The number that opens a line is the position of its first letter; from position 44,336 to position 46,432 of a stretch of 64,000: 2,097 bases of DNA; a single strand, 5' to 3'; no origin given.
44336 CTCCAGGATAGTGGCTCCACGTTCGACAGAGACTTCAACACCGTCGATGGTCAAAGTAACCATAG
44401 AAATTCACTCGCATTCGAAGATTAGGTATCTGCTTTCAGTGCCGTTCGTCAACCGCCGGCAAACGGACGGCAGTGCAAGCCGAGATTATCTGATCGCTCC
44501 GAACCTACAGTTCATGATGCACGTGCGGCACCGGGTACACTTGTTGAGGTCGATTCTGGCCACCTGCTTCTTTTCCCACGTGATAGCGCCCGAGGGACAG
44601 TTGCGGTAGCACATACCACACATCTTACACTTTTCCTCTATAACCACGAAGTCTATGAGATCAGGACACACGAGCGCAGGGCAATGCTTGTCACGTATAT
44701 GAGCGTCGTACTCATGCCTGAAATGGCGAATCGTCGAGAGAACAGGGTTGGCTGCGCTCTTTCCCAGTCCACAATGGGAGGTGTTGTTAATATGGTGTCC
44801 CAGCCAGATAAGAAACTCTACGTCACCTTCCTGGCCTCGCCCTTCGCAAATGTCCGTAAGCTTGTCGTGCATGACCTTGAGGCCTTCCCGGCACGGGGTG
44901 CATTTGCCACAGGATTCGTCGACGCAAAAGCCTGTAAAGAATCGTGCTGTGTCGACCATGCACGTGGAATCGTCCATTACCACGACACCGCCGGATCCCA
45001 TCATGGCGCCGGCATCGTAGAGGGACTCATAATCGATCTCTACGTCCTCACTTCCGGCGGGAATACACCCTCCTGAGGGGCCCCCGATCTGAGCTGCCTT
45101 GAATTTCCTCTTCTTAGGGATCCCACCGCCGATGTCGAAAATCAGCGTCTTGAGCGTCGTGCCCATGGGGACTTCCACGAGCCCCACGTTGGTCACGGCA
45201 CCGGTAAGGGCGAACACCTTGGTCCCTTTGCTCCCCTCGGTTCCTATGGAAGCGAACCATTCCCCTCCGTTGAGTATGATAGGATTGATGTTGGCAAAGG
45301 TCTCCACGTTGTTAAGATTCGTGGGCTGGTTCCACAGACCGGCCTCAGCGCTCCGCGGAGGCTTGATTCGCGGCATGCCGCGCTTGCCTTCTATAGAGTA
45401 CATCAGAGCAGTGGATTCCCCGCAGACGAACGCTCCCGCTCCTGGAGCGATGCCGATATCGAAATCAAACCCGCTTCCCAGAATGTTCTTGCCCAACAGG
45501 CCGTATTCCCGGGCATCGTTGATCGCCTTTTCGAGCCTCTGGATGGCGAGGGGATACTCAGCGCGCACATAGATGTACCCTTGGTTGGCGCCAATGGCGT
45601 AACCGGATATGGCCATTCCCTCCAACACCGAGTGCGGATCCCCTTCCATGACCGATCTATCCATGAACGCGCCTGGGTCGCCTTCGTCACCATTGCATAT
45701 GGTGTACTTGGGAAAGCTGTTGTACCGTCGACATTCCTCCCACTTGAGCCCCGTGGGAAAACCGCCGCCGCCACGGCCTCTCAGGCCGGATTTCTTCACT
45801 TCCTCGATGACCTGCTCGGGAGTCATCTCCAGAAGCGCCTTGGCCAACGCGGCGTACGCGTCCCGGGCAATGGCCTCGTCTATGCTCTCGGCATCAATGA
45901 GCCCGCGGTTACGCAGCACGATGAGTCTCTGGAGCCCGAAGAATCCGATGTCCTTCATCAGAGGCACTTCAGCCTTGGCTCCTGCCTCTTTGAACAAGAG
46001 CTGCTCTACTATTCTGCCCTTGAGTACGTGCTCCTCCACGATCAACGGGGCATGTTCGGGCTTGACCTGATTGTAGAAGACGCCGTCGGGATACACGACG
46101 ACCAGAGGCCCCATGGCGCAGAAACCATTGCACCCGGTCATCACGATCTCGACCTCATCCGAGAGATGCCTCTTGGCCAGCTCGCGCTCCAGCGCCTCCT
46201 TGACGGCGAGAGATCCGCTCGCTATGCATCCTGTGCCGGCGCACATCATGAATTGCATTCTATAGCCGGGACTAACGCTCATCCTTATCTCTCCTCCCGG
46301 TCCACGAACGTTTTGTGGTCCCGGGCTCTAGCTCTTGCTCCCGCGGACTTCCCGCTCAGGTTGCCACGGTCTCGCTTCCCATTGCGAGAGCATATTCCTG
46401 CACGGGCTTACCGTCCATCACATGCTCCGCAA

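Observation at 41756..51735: Mosaic complex I operon: Hnd/bifurcating-hydrogenase-type N-module plus a kinase/phosphatase-like regulatory set inserted between nuoD and nuoH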

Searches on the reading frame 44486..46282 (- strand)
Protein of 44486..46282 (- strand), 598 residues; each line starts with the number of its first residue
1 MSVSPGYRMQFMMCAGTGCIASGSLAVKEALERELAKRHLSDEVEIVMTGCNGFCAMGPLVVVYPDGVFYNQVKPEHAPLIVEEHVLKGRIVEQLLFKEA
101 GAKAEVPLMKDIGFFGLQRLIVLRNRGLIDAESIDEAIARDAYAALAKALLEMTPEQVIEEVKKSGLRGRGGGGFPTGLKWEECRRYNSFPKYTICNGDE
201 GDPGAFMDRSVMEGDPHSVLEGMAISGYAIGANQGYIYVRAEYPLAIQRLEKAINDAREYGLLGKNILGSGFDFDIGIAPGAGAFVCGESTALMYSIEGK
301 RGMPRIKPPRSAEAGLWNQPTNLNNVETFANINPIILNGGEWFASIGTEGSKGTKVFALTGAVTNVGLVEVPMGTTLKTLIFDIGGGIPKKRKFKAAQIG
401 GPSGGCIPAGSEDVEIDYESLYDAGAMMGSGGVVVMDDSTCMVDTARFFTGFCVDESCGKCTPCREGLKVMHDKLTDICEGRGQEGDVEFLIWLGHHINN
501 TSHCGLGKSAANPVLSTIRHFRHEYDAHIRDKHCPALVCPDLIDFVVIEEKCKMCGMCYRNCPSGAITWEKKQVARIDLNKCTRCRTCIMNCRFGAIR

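Call 4: search_protein_families(library=pfam, proteins=[window:44486-46282:-], max_evalue=0.01)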
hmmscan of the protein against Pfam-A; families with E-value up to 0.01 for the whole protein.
window:44486-46282:- (598 aa): 11 families
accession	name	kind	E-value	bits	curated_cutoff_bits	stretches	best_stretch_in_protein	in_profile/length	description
PF01512.22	Complex1_51K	-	6.3e-48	162.9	31.2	1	162-332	1-148/150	Nuo51 FMN-binding domain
PF10589.14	NADH_4Fe-4S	-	3e-30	104.4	23.5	1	444-528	1-85/85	NADH-ubiquinone oxidoreductase-F iron-sulfur binding region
PF00037.32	Fer4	-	3.6e-11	42.8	21.1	2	546-568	2-24/24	4Fe-4S binding domain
PF12837.12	Fer4_6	-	6.3e-08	32.6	25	2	574-597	1-24/24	4Fe-4S binding domain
PF12838.12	Fer4_7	-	3.4e-07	31.1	27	1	551-596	1-52/52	4Fe-4S dicluster domain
PF01257.25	2Fe-2S_thioredx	-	3.2e-06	27.5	24.8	1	5-84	62-143/145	Thioredoxin-like [2Fe-2S] ferredoxin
PF13237.11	Fer4_10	-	1.4e-05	25.4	25.5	1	547-592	4-52/53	4Fe-4S dicluster domain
PF10531.15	SLBB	-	2e-05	24.8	27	1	356-405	1-53/55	SLBB domain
PF14697.11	Fer4_21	-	2.2e-05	24.9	35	1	547-593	3-52/59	4Fe-4S dicluster domain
PF13187.11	Fer4_9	-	0.00049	20.5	27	1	551-597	1-52/52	4Fe-4S dicluster domain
PF12797.12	Fer4_2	-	0.00059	20.1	24.5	1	576-592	4-20/22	4Fe-4S binding domain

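Call 6: search_solved_structures(query=window:44486-46282:-, max_evalue=1e-10)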
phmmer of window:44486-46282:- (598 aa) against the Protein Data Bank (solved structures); distinct sequences matched with E-value up to 1e-10: 66 (the best 60 are shown).
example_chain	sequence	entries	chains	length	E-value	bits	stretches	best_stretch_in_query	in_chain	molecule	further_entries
7t2r_B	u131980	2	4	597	2.3e-241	806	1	7-597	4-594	NiFe hydrogenase subunit B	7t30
7q4v_B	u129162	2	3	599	1.4e-234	783.6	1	8-597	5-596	Iron hydrogenase HydB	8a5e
8a6t_B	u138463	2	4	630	1.1e-221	741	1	11-597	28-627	Electron bifurcating hydrogenase subunit HydB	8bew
9mqx_B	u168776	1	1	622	2.6e-209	700.2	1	12-595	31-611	NADH:ubiquinone oxidoreductase, NADH-binding (51 kD) subunit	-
9bov_B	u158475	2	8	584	4.2e-205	686.3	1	16-597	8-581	NADH dehydrogenase (Quinone)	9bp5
8oh5_B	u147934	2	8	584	1.1e-200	671.7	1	15-597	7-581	NAD-reducing hydrogenase subunit HoxF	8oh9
7q4w_B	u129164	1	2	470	6.5e-194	649.3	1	134-597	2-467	Iron hydrogenase HydB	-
9n5u_B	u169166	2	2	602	2.6e-191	640.7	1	19-597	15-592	NfnB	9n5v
7p5h_B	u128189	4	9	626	8.6e-191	639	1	11-597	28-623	Fe-hydrogenase, subunit beta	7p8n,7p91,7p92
2fug_1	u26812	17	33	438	3.6e-116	392.5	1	134-533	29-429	NADH-quinone oxidoreductase chain 1 | NADH-QUINONE OXIDOREDUCTASE SUBUNIT 1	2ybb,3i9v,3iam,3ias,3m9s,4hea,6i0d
6vw7_B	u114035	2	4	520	2.2e-106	360.2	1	19-525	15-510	NAD-dependent formate dehydrogenase beta subunit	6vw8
9fe7_B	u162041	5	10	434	1.3e-104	354.4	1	131-529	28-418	NADH-quinone oxidoreductase subunit F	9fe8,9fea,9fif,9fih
6hl2_B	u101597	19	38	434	2.3e-104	353.5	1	131-529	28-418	NADH-quinone oxidoreductase subunit F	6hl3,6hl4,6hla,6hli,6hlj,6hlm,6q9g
7q5y_C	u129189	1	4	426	2.5e-104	353.4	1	131-528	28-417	NADH-quinone oxidoreductase subunit F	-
6q9c_B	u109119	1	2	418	4.9e-104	352.5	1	131-527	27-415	NADH-quinone oxidoreductase subunit F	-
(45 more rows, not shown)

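Call 36: search_protein_families(library=ncbifam, proteins=[window:44486-46282:-], max_evalue=0.001)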
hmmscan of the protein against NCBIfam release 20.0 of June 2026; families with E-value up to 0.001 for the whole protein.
window:44486-46282:- (598 aa): 32 families (the best 25 are shown)
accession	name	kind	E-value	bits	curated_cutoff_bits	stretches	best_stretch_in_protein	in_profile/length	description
TIGR01959.1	nuoF_fam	equivalog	2.1e-146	487.6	558.65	1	132-529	12-410/410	NADH-quinone oxidoreductase subunit NuoF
NF010120.0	PRK13596.1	equivalog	1.8e-115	385.9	389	1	130-533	16-421/433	NADH-quinone oxidoreductase subunit NuoF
NF008436.0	PRK11278.1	equivalog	1.5e-109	366.9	749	1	133-533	26-430/448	NADH-quinone oxidoreductase subunit NuoF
NF041612.1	fdxn_Clost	equivalog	8.2e-17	61.7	150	1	19-95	24-100/102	2Fe-2S ferredoxin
NF041613.1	fdxn_Azotob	equivalog_domain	1.4e-13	51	195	1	18-93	23-98/107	2Fe-2S ferredoxin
TIGR01945.1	rnfC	subfamily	5.7e-11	41.6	245.95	1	148-257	114-221/435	RnfABCDGE type electron transport complex subunit C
NF003454.1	PRK05035.1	equivalog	1.8e-10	39.9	345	1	147-257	115-222/556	electron transport complex subunit RsxC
TIGR04481.1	PR_assoc_PrdC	equivalog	5.9e-09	35.2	490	1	148-258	65-172/425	proline reductase-associated electron transfer protein PrdC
NF058577.1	FdxA_fam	equivalog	3.3e-08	33.6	65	1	547-596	4-52/52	4Fe-4S ferredoxin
TIGR02700.1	flavo_MJ0208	hypoth_equivalog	3.3e-07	29.8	251.35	1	544-597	142-194/234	dihydromethanopterin reductase (acceptor)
NF040864.1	HgcB_ferredoxin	equivalog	6.4e-07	29.1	99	1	547-597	11-61/93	mercury methylation ferredoxin HgcB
TIGR02179.1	PorD_KorD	subfamily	7.3e-07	29.2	60.05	1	546-597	21-72/78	2-oxoacid:acceptor oxidoreductase, delta subunit, pyruvate/2-ketoisovalerate family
NF043069.1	T4HPD_activ_SAM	equivalog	1.2e-06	28.1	425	1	545-593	46-93/299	trans-4-hydroxy-L-proline dehydratase activase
NF043039.1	HgcAB_like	equivalog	1.7e-06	27.8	285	1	544-598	294-350/350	HgcAB-like fusion protein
TIGR04105.1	FeFe_hydrog_B1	subfamily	2.4e-06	26.5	450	1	551-597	112-205/462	monomeric [FeFe] hydrogenase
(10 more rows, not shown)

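Call 38: search_solved_structures(query=window:44486-46282:-, max_evalue=1e-200, show_alignments=3)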
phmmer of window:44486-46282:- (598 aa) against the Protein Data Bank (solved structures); distinct sequences matched with E-value up to 1e-200: 5.
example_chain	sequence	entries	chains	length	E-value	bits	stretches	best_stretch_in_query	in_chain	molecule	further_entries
7t2r_B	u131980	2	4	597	2.3e-241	806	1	7-597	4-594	NiFe hydrogenase subunit B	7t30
7q4v_B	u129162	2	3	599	1.4e-234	783.6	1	8-597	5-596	Iron hydrogenase HydB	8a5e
8a6t_B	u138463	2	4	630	1.1e-221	741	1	11-597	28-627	Electron bifurcating hydrogenase subunit HydB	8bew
9mqx_B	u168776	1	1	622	2.6e-209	700.2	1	12-595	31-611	NADH:ubiquinone oxidoreductase, NADH-binding (51 kD) subunit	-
9bov_B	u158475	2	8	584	4.2e-205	686.3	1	16-597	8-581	NADH dehydrogenase (Quinone)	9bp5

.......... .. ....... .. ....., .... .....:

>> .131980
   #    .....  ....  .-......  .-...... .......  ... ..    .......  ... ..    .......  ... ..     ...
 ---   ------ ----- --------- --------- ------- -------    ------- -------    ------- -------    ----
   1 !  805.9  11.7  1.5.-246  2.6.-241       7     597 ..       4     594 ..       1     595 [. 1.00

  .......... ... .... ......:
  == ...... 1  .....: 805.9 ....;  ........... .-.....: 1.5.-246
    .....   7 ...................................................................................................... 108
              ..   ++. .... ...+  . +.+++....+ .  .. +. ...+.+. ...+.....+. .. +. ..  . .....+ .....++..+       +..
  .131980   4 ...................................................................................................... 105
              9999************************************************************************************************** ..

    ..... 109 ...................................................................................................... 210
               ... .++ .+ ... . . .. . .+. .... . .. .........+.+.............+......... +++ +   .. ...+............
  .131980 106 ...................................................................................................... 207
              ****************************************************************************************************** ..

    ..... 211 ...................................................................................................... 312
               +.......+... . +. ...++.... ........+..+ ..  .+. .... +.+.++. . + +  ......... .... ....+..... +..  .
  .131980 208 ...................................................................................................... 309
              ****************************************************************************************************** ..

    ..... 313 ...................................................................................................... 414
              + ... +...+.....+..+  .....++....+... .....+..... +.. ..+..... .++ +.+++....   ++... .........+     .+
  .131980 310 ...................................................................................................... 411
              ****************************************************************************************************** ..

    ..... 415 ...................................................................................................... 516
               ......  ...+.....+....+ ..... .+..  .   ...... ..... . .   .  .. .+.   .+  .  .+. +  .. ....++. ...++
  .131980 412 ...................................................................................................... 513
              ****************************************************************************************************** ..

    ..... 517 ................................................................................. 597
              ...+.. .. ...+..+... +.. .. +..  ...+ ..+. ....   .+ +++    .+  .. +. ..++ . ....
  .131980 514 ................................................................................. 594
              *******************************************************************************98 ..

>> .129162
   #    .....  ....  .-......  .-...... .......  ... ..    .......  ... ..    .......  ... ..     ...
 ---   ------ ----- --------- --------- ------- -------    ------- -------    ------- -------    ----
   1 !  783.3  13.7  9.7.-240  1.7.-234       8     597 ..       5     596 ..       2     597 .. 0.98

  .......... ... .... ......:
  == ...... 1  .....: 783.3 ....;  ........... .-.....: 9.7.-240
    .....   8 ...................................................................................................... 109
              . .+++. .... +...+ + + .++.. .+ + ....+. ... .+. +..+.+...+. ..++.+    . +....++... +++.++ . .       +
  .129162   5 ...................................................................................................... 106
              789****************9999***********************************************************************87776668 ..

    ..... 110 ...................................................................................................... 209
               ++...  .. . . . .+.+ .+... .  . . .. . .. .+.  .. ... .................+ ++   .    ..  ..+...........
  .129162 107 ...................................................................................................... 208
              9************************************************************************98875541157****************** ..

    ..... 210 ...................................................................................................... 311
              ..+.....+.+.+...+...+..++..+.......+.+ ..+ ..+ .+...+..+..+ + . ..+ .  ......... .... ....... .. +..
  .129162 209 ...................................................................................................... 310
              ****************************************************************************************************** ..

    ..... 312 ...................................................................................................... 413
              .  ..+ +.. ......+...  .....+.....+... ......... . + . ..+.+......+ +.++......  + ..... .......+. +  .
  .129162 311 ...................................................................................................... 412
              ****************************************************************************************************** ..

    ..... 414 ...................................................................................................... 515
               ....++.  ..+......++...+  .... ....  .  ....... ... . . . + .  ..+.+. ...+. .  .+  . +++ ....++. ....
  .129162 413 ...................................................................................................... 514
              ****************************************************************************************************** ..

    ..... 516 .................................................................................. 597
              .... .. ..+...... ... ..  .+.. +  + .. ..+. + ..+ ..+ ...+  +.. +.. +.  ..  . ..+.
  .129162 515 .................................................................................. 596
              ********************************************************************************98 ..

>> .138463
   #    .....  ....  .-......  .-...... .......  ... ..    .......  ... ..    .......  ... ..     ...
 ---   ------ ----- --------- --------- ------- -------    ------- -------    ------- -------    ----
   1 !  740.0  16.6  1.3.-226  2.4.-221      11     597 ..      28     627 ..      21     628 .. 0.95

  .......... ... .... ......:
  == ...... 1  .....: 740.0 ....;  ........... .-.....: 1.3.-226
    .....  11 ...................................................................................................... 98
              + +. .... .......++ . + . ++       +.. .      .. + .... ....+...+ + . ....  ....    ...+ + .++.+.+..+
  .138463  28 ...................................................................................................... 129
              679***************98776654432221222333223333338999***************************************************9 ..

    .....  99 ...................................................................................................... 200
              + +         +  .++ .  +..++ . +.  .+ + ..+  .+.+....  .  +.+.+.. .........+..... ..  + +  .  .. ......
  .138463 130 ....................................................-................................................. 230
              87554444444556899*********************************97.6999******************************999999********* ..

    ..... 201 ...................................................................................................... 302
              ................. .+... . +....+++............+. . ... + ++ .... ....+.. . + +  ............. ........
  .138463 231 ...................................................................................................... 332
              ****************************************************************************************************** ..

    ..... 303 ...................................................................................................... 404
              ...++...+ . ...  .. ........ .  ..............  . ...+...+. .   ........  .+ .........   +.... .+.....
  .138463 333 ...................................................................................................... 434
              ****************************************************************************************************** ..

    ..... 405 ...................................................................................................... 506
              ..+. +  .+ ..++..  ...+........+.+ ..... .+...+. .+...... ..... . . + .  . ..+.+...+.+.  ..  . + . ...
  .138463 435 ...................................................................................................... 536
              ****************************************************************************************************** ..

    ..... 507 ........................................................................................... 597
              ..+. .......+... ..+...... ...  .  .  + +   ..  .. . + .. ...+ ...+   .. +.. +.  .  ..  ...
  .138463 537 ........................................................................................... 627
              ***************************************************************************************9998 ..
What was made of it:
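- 44486..46282 (-): nuoF of BfuB/HydB type (598 aa). It scores 806 bits against A. mobile NiFe-HydB over 591 ungapped residues, 783 against A. woodii HydB and 392 against Thermus Nqo1 (calls 6, 38).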
